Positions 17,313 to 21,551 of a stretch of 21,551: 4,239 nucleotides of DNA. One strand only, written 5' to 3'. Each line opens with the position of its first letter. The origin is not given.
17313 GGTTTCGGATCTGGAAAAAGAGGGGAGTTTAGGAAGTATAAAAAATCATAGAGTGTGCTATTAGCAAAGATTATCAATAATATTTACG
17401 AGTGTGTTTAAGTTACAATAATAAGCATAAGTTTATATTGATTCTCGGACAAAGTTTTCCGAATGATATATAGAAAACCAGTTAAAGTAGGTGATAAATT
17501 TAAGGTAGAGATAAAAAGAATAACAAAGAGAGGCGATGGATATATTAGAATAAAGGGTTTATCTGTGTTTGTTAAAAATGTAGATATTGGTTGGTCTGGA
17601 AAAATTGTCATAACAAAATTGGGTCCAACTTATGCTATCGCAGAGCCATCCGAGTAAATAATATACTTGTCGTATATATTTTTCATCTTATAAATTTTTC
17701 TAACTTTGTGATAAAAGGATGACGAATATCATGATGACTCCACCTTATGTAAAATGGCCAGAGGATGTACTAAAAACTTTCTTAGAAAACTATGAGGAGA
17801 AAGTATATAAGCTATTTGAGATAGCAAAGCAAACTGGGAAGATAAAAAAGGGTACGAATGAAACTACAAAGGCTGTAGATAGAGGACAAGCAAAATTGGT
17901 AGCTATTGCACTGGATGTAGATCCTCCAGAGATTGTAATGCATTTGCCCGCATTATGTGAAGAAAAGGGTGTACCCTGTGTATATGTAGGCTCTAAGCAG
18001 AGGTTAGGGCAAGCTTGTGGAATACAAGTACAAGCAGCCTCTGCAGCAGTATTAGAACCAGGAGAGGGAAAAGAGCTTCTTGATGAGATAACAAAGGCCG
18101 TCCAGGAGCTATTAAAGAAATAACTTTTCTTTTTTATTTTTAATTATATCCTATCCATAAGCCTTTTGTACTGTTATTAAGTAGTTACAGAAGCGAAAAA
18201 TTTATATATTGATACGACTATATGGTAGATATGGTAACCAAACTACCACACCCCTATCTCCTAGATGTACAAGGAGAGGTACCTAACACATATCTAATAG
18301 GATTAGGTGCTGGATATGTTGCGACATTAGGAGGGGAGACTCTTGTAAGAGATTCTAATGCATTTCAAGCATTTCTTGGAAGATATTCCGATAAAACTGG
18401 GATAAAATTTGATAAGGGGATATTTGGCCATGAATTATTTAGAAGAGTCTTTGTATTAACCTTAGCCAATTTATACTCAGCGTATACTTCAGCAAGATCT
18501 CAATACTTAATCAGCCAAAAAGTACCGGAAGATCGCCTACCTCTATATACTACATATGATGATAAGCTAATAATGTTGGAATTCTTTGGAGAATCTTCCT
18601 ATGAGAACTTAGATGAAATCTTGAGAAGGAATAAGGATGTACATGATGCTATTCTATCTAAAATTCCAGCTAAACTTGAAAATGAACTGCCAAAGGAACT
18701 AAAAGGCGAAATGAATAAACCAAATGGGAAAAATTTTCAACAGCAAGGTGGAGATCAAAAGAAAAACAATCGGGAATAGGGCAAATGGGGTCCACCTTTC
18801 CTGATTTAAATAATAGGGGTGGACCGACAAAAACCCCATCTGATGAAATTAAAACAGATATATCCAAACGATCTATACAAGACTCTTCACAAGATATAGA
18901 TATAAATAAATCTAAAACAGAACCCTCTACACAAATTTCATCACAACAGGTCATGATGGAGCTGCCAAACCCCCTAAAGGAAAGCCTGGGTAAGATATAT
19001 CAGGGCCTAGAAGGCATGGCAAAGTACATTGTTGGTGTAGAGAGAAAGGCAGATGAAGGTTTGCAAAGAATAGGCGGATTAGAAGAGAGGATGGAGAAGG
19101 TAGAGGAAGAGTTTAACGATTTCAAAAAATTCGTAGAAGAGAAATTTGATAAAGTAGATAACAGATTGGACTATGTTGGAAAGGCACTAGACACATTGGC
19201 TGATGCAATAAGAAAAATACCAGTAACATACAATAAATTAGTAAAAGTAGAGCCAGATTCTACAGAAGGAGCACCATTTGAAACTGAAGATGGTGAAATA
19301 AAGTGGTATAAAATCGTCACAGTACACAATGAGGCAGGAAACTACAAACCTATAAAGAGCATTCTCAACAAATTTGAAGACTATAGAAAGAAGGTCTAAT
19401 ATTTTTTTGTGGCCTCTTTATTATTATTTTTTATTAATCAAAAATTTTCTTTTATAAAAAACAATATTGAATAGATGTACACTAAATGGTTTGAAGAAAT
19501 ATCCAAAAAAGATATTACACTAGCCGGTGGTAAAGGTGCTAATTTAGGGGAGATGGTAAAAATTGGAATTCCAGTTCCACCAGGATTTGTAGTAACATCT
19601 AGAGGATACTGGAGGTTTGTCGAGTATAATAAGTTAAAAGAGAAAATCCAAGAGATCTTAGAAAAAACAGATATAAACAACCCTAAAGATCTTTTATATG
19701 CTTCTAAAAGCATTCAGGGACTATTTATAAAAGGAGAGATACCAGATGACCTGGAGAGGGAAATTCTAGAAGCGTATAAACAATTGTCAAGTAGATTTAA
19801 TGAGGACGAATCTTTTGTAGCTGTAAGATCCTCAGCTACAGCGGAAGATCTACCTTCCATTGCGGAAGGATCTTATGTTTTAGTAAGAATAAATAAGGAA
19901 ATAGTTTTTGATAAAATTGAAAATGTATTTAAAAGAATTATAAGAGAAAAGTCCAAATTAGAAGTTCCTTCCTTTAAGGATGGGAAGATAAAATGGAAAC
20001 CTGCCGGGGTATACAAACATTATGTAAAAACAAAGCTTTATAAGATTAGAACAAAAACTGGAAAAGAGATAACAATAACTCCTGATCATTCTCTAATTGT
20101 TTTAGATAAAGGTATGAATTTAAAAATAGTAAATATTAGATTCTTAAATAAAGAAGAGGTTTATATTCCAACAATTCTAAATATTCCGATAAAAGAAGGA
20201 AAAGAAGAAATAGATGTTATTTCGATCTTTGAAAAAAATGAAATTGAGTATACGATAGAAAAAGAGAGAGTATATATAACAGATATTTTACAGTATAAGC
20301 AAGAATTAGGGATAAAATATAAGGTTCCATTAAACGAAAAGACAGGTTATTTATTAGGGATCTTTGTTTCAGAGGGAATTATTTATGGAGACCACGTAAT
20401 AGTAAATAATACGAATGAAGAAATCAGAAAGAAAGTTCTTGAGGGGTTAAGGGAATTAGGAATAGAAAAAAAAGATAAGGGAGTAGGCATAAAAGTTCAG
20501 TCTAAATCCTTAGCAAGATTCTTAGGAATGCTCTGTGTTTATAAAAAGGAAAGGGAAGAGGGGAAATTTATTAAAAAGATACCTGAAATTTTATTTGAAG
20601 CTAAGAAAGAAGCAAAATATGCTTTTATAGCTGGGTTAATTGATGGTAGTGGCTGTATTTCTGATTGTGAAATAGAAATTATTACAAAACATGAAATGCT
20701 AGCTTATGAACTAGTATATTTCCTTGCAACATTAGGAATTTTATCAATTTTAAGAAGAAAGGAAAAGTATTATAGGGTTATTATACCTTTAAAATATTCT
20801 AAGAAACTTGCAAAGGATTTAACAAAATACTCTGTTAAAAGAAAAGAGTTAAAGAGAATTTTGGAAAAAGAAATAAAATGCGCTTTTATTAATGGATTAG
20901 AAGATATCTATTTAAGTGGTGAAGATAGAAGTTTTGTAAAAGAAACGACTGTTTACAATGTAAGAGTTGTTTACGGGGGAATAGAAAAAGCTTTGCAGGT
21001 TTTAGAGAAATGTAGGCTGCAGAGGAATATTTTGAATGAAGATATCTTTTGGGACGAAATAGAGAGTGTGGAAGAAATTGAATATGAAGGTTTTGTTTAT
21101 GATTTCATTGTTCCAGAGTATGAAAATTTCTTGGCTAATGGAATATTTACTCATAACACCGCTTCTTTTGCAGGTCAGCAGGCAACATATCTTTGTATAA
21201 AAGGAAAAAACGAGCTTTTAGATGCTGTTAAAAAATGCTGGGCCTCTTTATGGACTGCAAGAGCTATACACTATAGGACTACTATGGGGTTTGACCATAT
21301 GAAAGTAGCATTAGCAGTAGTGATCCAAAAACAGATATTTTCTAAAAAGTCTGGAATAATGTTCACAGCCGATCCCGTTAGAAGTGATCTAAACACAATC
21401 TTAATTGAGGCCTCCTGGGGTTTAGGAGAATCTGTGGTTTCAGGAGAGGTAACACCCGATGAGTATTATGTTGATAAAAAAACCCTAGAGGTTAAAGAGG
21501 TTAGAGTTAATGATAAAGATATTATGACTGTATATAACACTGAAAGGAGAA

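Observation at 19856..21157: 434-codon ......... intein splitting the ATP-grasp motif of PEP synthase (host ORF missing from the supplied track)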

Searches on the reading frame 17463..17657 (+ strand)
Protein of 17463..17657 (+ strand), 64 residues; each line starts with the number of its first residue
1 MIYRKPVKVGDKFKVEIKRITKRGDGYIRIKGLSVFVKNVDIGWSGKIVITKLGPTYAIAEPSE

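Call 30: search_protein_families(library=pfam, proteins=[window:17463-17657:+], max_evalue=0.01)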
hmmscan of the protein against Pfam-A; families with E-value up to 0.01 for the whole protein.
window:17463-17657:+ (64 aa): 1 family
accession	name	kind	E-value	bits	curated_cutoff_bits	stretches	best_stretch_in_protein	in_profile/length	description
PF01938.26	TRAM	-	0.0013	19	21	1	6-61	1-59/61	TRAM domain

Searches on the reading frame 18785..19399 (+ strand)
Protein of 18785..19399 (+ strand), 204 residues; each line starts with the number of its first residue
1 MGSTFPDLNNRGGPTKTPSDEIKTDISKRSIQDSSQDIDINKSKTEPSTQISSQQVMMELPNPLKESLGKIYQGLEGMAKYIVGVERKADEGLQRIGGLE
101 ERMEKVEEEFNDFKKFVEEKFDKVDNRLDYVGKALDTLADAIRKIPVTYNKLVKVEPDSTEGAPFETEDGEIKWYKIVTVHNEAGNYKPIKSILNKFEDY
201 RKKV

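Call 21: find_encoding_contigs(protein=window:18785-19399:+, flank=10000, max_places=6)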
Protein window:18785-19399:+ (204 aa): 5 contigs read that carry it; 5 places shown.
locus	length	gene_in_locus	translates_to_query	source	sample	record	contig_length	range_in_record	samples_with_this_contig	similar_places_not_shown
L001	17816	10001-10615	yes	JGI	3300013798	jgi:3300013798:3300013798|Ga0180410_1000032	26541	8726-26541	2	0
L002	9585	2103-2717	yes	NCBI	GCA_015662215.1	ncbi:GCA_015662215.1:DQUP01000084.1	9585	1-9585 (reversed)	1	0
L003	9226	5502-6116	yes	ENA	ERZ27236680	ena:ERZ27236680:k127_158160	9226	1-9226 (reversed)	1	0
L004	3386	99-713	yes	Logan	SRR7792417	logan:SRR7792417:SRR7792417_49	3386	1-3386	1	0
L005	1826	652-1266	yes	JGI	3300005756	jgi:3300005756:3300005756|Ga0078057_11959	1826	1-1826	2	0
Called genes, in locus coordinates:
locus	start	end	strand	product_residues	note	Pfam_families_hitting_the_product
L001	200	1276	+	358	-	PF00091:Tubulin, PF12327:FtsZ_C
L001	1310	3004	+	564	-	PF04675:DNA_ligase_A_N, PF01068:DNA_ligase_A_M, PF04679:DNA_ligase_A_C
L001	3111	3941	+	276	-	PF01978:TrmB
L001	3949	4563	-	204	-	PF00881:Nitroreductase, PF14512:TM1586_NiRdase (faint), PF00881:Nitroreductase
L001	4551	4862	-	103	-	-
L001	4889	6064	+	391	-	PF02926:THUMP, PF01170:UPF0020, PF07669:Eco57I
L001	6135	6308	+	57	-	PF07754:Ribosomal_aS21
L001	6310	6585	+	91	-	PF00736:EF1_GNE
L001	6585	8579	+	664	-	PF01751:Toprim, PF01131:Topoisom_bac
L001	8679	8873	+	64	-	-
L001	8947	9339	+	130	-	PF01248:Ribosomal_L7Ae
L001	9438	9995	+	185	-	-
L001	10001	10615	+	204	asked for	-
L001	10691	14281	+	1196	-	PF01326:PPDK_N, PF14890:Intein_splicing, PF05204:Hom_end (faint), PF14528:LAGLIDADG_3 (weak), PF01326:PPDK_N, PF00391:PEP-utilizers, PF02896:PEP-utilizers_C, PF03328:HpcH_HpaI (faint)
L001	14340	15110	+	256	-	PF00482:T2SSF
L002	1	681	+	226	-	PF01131:Topoisom_bac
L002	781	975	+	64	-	-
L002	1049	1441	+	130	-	PF01248:Ribosomal_L7Ae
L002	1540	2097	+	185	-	-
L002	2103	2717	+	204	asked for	-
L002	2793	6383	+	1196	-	PF01326:PPDK_N, PF14890:Intein_splicing, PF05204:Hom_end (faint), PF14528:LAGLIDADG_3 (weak), PF01326:PPDK_N, PF00391:PEP-utilizers, PF02896:PEP-utilizers_C, PF03328:HpcH_HpaI (faint)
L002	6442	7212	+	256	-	PF00482:T2SSF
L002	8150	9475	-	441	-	PF00483:NTP_transferase, PF12804:NTP_transf_3 (weak), PF22640:ManC_GMP_beta-helix, PF01050:MannoseP_isomer, PF07883:Cupin_2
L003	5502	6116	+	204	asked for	-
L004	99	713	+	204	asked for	-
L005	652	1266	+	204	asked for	-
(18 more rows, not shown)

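Call 24: list_cluster_members(proteins=[L002:2793-6380:+])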
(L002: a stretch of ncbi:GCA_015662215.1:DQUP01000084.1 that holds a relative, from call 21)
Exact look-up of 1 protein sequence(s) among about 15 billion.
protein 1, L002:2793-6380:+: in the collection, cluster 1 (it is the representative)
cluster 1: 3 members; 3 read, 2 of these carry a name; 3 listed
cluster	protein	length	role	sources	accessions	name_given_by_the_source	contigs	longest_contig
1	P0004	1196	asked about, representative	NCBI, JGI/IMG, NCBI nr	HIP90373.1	MAG TPA: phosphoenolpyruvate synthase [Candidatus Nanopusillus sp.] | phosphoenolpyruvate synthase [Candidatus Nanopusillus sp.]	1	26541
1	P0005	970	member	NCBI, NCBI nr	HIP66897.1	MAG TPA: hypothetical protein EYH09_02120, partial [Candidatus Nanopusillus sp.] | hypothetical protein [Candidatus Nanopusillus sp.]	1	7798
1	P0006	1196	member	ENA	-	-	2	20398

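Call 30: search_protein_families(library=pfam, proteins=[window:18785-19399:+], max_evalue=0.01)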
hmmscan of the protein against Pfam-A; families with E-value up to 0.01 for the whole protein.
window:18785-19399:+ (204 aa): 2 families
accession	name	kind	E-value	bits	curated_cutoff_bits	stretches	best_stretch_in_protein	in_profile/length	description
PF06160.17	EzrA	-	0.00088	18.1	39.6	1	96-158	163-226/557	Septation ring formation regulator, EzrA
PF11221.13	Med21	-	0.0058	17.4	37.3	1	32-131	53-142/144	Subunit 21 of Mediator complex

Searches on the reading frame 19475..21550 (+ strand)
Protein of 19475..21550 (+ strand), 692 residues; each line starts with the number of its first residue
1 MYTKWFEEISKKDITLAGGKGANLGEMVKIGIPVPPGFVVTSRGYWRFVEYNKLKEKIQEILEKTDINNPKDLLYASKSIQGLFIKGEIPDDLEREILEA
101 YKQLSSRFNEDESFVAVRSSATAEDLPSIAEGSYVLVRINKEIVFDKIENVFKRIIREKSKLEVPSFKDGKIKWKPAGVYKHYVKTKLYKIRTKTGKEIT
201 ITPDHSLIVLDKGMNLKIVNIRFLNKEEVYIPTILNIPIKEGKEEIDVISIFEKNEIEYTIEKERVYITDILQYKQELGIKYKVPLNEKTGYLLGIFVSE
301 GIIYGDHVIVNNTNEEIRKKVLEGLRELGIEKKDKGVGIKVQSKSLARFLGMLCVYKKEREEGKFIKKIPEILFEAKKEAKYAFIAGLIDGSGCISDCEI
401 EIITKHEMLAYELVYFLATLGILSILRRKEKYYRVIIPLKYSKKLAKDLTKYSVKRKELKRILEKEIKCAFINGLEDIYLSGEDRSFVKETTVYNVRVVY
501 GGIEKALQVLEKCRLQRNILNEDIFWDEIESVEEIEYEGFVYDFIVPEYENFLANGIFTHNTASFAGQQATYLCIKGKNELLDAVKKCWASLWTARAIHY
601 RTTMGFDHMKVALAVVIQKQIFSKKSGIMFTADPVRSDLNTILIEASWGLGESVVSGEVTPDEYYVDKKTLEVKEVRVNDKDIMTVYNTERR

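Call 4: search_protein_families(library=pfam, proteins=[window:19475-21550:+], max_evalue=1)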
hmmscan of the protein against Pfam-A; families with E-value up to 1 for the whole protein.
window:19475-21550:+ (692 aa): 6 families
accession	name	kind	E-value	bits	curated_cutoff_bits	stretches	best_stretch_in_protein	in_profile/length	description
PF01326.24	PPDK_N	-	3.5e-88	296.5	27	2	562-690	116-246/328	Pyruvate phosphate dikinase, AMP/ATP-binding domain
PF14890.11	Intein_splicing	-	1.6e-24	86.9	35.8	1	171-561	32-155/155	Intein splicing domain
PF14528.11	LAGLIDADG_3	-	1.2e-11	45.1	22.5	2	381-446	3-78/82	LAGLIDADG-like domain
PF05204.19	Hom_end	-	2.1e-06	28.3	21.1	1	368-431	1-67/110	Homing endonuclease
PF14527.11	LAGLIDADG_WhiA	-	0.029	14.9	23.2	0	383-437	3-61/93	WhiA LAGLIDADG-like domain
PF23287.1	KOW7_SPT5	-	0.067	13.5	27.1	0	192-226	17-51/52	Transcription elongation factor SPT5, seventh KOW domain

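Call 5: search_protein_families(library=ncbifam, proteins=[window:19475-21550:+], max_evalue=1)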
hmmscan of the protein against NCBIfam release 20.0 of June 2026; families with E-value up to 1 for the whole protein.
window:19475-21550:+ (692 aa): 25 families
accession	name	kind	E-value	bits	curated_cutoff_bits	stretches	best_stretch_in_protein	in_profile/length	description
NF005057.0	PRK06464.1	equivalog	4.5e-94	316.1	598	2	562-690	134-269/798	phosphoenolpyruvate synthase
TIGR01418.1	PEP_synth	equivalog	4.8e-92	309.6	739.75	2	562-689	128-262/784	pyruvate, water dikinase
NF004878.0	PRK06241.1-3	subfamily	2.8e-75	254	945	2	562-686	125-249/891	phosphoenolpyruvate synthase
NF004877.0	PRK06241.1-2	subfamily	8.2e-65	219.6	866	2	562-684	126-248/869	phosphoenolpyruvate synthase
NF004879.0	PRK06241.1-4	equivalog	3e-61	207.6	976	2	562-681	126-245/868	phosphoenolpyruvate synthase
NF041857.1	RIF_Ptrans_rph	equivalog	7.1e-61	206.6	999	2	561-683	123-245/864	rifamycin-inactivating phosphotransferase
NF052631.1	prodigiosin_PigC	equivalog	9.4e-51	172.7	1300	2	562-688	107-235/883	prodigiosin ligase PigC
NF052632.1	undecylprod_RedH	equivalog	3.2e-49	167.6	1350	2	562-681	108-224/880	undecylprodigiosin ligase RedH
NF004881.0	PRK06241.2-2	equivalog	2.9e-45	154.9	883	2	563-686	123-246/898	phosphoenolpyruvate synthase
NF004880.0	PRK06241.2-1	equivalog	2.4e-43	148.2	972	2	562-671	120-228/837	phosphoenolpyruvate synthase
NF000283.1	RPH_KJ151292.1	equivalog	6.9e-40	137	1700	2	561-669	126-234/865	rifamycin-inactivating phosphotransferase Rph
NF004883.0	PRK06241.2-4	equivalog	1.7e-34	119.1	1063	2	562-691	138-266/928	phosphoenolpyruvate synthase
NF011491.0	PRK14898.1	equivalog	3.7e-34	117.9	783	2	154-464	116-423/860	DNA-directed RNA polymerase subunit A''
NF004882.0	PRK06241.2-3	equivalog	1.1e-16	60.2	850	2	561-668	113-218/827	phosphoenolpyruvate synthase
NF045703.1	rSAM_Tes_intein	exception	3.8e-14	51.5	1700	3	157-267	199-305/1040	tetraether lipid synthase Tes, intein-containing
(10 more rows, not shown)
